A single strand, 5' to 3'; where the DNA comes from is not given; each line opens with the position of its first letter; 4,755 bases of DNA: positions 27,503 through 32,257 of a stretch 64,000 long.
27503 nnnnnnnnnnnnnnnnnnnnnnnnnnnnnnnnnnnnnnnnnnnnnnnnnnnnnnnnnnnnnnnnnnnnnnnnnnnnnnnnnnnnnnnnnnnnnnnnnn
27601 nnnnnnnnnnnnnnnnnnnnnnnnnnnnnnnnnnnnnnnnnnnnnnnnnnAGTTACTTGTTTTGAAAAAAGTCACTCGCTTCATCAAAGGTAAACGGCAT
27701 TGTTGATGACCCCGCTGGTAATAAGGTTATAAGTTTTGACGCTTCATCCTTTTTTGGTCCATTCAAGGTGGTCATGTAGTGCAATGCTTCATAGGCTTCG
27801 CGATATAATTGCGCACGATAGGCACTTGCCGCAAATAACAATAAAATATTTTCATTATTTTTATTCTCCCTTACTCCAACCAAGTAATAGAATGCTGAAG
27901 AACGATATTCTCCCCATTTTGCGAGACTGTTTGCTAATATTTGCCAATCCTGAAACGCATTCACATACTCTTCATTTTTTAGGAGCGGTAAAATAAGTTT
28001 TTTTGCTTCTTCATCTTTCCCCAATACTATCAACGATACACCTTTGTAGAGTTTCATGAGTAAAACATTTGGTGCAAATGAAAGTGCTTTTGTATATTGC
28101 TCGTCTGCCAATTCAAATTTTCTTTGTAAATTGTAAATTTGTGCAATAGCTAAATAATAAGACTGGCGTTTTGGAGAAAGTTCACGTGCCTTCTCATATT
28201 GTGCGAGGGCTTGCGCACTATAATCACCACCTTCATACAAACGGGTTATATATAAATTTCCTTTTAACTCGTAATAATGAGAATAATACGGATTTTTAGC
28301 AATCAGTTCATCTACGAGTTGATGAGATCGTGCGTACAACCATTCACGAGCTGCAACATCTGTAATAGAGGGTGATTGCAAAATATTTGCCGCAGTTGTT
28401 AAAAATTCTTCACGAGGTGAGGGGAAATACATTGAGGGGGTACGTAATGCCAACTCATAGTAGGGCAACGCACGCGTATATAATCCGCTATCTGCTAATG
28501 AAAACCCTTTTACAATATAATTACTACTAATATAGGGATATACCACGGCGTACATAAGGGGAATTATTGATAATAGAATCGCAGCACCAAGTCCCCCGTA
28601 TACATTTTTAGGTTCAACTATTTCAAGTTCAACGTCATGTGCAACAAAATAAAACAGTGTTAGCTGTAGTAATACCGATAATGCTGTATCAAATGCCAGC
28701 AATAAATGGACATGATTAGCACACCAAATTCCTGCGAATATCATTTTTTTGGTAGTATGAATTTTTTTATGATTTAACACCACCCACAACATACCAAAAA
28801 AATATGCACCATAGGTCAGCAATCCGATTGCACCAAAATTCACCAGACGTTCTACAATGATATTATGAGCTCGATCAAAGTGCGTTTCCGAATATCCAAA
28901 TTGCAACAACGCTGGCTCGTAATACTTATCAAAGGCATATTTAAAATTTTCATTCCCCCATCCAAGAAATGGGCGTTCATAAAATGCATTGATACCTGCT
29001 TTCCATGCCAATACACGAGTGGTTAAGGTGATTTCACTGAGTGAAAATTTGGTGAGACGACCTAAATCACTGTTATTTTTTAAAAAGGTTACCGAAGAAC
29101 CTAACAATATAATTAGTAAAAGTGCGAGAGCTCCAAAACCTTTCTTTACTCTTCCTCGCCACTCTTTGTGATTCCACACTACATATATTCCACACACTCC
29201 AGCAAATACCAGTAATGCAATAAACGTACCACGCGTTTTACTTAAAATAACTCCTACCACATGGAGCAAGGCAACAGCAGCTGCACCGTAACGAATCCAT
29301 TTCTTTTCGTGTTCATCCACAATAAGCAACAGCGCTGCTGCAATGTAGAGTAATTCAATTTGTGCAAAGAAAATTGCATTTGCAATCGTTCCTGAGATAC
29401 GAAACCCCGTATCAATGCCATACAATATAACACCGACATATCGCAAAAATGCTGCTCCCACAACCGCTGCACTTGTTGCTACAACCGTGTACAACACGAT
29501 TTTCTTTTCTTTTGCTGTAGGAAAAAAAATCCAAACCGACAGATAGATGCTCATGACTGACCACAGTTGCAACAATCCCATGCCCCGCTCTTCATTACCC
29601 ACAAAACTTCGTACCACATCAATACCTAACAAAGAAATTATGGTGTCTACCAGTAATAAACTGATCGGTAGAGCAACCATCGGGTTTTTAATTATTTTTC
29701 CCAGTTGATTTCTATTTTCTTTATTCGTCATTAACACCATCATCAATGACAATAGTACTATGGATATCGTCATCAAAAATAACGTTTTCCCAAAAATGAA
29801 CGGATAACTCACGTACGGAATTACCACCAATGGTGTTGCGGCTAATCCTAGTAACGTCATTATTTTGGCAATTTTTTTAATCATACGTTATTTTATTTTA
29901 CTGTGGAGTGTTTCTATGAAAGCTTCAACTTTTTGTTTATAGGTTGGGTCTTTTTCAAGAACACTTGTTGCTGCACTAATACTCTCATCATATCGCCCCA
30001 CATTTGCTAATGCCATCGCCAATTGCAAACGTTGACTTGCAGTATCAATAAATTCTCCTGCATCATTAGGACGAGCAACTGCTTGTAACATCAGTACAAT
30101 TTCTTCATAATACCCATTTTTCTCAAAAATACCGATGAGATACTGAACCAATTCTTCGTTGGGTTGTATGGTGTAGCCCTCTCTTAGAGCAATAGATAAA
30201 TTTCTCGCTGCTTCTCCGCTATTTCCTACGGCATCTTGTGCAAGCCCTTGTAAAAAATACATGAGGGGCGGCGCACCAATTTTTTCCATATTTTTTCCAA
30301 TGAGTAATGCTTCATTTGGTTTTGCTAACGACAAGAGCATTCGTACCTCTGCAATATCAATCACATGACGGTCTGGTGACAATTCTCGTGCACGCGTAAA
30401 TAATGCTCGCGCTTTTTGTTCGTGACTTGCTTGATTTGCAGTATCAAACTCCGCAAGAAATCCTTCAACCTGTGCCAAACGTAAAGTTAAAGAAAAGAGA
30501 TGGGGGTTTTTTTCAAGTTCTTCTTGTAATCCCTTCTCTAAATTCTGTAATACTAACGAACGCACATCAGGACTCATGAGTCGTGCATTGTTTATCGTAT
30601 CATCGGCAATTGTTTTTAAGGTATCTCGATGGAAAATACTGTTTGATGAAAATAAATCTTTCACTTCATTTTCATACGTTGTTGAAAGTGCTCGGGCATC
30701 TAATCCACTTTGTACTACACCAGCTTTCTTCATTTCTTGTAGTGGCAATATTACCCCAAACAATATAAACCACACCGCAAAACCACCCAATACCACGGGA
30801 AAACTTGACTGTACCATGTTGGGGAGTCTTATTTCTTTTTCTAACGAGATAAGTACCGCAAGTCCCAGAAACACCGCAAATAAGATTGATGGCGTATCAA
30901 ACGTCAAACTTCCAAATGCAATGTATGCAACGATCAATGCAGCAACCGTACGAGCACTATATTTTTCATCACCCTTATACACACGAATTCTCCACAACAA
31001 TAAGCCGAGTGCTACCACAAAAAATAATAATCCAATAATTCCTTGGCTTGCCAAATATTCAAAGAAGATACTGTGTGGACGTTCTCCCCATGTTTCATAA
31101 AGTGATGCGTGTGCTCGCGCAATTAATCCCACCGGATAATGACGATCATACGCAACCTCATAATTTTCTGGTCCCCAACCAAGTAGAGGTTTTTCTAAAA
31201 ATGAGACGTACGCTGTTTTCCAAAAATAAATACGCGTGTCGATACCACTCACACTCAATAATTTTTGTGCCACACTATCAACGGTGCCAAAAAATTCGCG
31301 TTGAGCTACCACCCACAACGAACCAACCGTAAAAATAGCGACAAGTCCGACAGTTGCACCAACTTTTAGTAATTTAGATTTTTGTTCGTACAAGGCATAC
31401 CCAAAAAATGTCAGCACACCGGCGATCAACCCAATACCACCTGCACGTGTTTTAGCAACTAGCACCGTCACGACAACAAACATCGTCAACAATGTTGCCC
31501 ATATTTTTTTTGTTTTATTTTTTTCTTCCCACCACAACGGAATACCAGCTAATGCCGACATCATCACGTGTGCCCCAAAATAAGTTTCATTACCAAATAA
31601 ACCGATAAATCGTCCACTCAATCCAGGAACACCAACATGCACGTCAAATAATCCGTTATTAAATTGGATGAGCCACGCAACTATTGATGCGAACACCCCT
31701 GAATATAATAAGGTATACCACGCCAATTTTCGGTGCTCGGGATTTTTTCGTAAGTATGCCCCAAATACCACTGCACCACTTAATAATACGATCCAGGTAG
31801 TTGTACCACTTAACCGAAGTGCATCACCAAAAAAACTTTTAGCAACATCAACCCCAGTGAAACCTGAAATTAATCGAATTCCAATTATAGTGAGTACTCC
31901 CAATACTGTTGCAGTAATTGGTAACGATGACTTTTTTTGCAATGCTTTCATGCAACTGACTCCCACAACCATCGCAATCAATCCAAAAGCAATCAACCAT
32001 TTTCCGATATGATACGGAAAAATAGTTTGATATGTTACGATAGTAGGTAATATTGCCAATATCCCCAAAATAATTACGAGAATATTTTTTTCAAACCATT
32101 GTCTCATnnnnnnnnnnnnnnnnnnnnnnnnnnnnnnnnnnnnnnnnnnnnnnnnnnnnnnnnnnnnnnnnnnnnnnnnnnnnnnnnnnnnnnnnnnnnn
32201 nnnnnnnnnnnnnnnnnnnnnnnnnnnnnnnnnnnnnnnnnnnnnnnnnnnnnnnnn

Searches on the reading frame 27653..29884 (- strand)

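Call 29: search_protein_families(library=pfam, proteins=[window:27653-29884:-], max_evalue=0.001)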
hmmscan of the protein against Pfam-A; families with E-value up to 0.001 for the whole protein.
window:27653-29884:- (743 aa): 2 families
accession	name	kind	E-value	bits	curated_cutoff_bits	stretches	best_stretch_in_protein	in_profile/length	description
PF04932.20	Wzy_C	-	8.1e-21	74.8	31.7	1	204-358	2-148/149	O-Antigen ligase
PF00515.34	TPR_1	-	0.00025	21.2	27.8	0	577-606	4-33/34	Tetratricopeptide repeat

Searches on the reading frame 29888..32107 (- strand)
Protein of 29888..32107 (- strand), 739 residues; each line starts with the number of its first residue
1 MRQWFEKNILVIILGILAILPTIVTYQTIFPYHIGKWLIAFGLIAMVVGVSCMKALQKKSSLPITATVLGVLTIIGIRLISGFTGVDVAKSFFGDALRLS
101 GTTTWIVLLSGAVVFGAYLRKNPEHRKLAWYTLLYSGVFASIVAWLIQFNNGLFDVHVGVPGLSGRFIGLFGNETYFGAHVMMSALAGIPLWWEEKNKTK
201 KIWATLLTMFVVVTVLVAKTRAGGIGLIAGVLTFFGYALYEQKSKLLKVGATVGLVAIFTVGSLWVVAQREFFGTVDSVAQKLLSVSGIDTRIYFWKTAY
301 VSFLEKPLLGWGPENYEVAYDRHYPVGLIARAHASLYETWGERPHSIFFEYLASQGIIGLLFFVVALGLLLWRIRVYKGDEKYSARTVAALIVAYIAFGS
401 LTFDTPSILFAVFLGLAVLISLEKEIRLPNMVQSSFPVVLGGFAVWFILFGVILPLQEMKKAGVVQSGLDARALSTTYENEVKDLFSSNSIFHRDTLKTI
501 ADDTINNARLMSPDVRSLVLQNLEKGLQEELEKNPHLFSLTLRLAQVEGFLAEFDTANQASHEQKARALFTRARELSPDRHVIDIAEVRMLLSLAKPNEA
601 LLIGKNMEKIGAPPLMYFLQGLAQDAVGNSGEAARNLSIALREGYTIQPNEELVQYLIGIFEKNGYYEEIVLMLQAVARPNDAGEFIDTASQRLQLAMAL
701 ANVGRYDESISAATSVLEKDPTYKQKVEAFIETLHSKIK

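Call 29: search_protein_families(library=pfam, proteins=[window:29888-32107:-], max_evalue=0.001)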
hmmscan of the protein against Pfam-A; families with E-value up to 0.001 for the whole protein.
window:29888-32107:- (739 aa): 2 families
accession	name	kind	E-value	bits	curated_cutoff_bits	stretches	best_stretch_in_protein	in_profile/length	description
PF04932.20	Wzy_C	-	2.4e-14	53.8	31.7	1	208-364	3-149/149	O-Antigen ligase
PF07719.23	TPR_2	-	0.0001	22.6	27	0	695-723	6-34/34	Tetratricopeptide repeat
